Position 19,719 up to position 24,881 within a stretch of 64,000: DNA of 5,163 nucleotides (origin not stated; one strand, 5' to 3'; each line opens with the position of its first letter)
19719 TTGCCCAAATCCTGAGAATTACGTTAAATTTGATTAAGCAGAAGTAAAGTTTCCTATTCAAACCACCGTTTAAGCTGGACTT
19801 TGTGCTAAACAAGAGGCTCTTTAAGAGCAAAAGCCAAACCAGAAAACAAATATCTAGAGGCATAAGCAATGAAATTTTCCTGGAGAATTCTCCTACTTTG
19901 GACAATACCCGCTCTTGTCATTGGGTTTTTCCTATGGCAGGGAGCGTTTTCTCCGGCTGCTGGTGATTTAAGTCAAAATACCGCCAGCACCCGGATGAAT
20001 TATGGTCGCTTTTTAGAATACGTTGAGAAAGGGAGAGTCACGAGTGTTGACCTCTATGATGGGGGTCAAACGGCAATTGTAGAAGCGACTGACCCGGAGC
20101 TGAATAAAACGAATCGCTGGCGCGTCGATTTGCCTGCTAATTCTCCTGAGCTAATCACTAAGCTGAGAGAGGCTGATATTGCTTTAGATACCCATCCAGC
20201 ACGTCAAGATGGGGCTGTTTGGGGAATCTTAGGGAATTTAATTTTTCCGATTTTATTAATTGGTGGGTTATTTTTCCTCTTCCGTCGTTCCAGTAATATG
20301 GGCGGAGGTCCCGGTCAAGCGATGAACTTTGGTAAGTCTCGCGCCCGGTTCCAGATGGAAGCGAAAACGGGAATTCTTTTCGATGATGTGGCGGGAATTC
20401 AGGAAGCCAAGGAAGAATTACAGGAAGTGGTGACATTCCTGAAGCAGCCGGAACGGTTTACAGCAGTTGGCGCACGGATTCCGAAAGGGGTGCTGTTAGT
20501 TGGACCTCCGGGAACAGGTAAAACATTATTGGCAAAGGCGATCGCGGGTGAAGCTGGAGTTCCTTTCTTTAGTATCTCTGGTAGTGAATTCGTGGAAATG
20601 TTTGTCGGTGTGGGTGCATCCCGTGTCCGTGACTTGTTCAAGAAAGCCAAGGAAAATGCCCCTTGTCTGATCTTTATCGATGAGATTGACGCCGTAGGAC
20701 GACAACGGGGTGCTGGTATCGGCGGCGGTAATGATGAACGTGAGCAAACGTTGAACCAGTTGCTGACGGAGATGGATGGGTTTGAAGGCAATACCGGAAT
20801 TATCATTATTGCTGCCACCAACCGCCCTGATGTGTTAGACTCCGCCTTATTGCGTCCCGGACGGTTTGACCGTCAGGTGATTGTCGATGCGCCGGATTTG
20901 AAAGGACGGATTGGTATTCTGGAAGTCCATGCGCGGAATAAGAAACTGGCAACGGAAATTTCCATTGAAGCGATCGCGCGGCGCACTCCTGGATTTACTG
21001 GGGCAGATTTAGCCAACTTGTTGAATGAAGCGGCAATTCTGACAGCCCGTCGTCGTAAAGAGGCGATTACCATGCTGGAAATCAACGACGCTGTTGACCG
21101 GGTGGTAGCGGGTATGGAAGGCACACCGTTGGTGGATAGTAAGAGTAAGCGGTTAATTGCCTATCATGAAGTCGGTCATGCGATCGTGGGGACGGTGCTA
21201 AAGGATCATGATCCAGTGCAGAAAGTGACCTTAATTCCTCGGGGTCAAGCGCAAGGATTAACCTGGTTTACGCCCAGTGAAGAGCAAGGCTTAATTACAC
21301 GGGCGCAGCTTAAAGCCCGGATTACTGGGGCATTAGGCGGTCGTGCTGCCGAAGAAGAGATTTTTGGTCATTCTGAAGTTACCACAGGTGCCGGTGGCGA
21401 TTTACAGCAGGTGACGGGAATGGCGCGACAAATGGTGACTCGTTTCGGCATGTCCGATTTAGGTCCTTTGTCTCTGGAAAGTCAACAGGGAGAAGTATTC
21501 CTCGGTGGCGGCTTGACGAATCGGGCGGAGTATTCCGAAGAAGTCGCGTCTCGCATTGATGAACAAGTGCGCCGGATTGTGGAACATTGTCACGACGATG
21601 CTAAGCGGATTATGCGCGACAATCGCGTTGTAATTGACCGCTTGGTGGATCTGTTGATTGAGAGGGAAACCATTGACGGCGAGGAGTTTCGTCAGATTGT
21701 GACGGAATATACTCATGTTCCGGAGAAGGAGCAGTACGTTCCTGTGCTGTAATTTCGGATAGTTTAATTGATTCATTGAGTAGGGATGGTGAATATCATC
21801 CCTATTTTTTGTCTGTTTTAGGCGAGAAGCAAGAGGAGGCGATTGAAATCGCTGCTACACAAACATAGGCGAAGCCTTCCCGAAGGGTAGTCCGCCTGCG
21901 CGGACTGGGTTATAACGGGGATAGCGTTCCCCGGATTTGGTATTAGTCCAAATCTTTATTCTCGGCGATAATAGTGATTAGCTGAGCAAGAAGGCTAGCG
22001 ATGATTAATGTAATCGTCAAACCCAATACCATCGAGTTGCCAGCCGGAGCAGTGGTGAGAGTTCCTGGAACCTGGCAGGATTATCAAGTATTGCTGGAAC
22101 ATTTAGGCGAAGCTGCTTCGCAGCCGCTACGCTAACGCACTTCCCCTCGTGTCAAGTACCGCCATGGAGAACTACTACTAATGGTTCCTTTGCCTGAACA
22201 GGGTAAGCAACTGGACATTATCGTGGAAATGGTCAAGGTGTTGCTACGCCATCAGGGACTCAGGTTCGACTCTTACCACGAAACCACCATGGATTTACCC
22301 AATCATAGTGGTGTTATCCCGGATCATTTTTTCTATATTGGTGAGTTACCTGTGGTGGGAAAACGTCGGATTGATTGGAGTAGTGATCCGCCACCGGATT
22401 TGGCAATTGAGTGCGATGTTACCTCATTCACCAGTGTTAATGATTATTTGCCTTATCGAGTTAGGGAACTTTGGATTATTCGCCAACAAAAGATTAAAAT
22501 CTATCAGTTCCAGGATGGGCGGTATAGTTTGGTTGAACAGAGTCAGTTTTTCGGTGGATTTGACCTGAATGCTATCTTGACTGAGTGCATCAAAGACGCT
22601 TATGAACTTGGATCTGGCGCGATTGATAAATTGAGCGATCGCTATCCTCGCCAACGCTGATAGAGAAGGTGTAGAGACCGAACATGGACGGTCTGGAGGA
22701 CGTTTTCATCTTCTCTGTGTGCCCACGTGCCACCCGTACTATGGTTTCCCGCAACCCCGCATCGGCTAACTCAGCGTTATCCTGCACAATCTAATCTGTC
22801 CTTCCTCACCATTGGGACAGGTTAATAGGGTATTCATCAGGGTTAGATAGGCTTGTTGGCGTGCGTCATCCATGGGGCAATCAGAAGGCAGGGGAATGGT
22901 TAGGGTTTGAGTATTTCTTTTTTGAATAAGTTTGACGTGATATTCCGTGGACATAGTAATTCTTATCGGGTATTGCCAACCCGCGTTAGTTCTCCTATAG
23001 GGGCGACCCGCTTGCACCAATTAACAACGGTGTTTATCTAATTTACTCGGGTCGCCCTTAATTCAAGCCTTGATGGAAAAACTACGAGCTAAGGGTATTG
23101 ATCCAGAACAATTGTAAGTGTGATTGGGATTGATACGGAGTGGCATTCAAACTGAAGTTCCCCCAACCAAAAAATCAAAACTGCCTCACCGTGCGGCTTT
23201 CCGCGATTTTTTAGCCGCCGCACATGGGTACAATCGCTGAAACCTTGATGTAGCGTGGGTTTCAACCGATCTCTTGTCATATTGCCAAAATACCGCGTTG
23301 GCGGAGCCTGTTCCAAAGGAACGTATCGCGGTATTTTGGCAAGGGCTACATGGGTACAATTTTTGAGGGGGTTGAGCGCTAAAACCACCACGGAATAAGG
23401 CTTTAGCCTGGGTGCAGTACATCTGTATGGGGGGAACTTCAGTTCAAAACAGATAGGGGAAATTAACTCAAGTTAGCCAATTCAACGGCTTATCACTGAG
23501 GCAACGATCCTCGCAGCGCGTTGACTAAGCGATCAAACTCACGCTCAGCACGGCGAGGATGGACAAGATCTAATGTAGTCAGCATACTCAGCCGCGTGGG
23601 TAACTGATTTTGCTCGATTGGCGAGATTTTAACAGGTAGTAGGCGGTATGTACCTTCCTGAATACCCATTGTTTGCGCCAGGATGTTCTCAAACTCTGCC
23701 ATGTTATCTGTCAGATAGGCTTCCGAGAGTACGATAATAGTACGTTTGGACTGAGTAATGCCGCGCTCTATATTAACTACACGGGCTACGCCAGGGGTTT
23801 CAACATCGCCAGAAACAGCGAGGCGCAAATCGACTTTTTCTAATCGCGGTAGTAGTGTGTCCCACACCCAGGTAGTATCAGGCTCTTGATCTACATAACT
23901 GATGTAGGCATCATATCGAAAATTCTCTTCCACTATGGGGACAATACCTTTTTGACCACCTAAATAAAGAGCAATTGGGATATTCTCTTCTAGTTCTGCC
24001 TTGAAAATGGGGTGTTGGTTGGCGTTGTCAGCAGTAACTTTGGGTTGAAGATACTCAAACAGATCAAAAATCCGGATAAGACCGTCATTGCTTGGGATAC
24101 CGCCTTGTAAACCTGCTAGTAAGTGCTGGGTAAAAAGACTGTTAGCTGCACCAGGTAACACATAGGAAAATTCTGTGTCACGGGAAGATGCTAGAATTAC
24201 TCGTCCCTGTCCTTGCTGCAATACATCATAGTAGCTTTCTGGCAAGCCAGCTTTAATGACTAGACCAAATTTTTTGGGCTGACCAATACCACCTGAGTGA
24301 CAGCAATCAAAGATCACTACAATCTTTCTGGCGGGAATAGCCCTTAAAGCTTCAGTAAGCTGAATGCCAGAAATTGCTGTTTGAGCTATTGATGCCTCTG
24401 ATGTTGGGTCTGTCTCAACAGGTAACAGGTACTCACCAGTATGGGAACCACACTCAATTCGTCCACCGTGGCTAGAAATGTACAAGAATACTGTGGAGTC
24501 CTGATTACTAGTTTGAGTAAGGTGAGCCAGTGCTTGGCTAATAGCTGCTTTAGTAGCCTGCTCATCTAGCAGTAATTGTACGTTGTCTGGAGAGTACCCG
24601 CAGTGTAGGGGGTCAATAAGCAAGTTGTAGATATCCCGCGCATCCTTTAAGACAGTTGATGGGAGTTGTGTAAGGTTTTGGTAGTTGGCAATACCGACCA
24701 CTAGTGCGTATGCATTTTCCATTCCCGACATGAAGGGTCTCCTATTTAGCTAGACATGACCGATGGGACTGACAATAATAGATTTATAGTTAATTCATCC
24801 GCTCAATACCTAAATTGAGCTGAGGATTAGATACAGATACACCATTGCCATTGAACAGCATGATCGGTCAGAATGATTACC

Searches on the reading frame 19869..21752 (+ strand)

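Call 4: search_protein_families(library=pfam, proteins=[window:19869-21752:+], max_evalue=0.01)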
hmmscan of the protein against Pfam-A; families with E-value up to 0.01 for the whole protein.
window:19869-21752:+ (627 aa): 16 families
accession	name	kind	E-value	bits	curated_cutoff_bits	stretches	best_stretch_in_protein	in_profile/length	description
PF01434.24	Peptidase_M41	-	8.8e-72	241.4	29.9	1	422-610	3-191/191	Peptidase family M41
PF00004.35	AAA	-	2e-47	161.3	21.2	1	208-339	1-129/131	ATPase family associated with various cellular activities (AAA)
PF06480.20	FtsH_ext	-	2.2e-13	50.8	25.5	1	8-110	1-102/103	FtsH Extracellular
PF17862.7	AAA_lid_3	-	2.2e-13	49.9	27.2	1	364-405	2-43/45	AAA+ lid domain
PF06068.19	TIP49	-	9.2e-06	25.5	23.8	1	206-242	51-89/347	TIP49 P-loop domain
PF07728.20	AAA_5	-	1.8e-05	25.2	22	1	207-327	1-135/139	AAA domain (dynein-related subfamily)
PF13191.12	AAA_16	-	3.6e-05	24.8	32.6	1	199-227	18-46/167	AAA ATPase domain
PF05496.18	RuvB_N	-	9.5e-05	22.6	27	1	206-241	34-69/159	Holliday junction DNA helicase RuvB P-loop domain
PF13207.12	AAA_17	-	0.00018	22.2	27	1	211-265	1-54/136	AAA domain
PF13401.12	AAA_22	-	0.00047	20.9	27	0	208-229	8-29/130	AAA domain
PF20720.3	nSTAND3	-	0.0016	18.6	27.2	1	208-335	20-127/155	Novel STAND NTPase 3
PF13173.12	AAA_14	-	0.0032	17.9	27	0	208-276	5-74/129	AAA domain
PF01695.23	IstB_IS21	-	0.0043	17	24.1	0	207-229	94-116/238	IstB-like ATP binding protein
PF13521.12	AAA_28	-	0.0051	17.5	27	0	208-241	2-35/164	AAA domain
PF01078.27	Mg_chelatase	-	0.0062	16.4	20.3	0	206-226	23-43/207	Magnesium chelatase, subunit ChlI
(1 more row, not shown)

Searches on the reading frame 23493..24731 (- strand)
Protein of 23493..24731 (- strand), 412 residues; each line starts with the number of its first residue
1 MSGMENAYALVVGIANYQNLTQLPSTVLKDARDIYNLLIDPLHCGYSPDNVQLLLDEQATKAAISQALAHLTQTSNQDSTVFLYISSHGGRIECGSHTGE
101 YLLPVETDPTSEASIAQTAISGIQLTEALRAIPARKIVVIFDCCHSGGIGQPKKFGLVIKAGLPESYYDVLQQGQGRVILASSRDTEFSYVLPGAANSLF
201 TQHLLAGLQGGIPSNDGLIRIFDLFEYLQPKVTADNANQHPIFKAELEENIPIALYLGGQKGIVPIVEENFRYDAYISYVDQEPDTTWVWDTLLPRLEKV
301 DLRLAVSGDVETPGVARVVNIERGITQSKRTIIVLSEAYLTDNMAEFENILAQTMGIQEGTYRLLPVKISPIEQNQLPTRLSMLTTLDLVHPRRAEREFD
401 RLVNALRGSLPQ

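Call 4: search_protein_families(library=pfam, proteins=[window:23493-24731:-], max_evalue=0.01)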
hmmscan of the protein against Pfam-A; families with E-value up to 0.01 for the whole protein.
window:23493-24731:- (412 aa): 3 families
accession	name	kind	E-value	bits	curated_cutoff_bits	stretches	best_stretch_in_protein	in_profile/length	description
PF00656.27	Peptidase_C14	-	3.1e-20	73.3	21.4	1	8-248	3-229/233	Caspase domain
PF13676.11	TIR_2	-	7.6e-11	43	28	1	276-403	2-122/122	TIR domain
PF01582.25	TIR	-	1.5e-08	35.1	21.3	1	275-376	1-103/179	TIR domain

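Call 5: search_protein_families(library=padloc, proteins=[window:23493-24731:-], max_evalue=0.01)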
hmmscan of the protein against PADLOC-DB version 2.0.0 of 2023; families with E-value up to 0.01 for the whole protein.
window:23493-24731:- (412 aa): 2 families
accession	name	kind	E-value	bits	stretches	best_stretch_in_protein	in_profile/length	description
PDLC02987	caspase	-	2.2e-20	71.3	1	6-202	2-157/453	-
PDLC05062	PDC-S66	-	0.00097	16.7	1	269-367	145-240/282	-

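Call 6: search_protein_families(library=ncbifam, proteins=[window:23493-24731:-], max_evalue=0.01)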
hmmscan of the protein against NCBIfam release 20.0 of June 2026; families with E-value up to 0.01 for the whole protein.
window:23493-24731:- (412 aa): 1 family
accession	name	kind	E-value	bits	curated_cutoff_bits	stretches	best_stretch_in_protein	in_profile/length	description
NF047832.1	caspase_w_EACC1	subfamily_domain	3e-32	111.8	140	1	8-234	2-210/211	caspase, EACC1-associated type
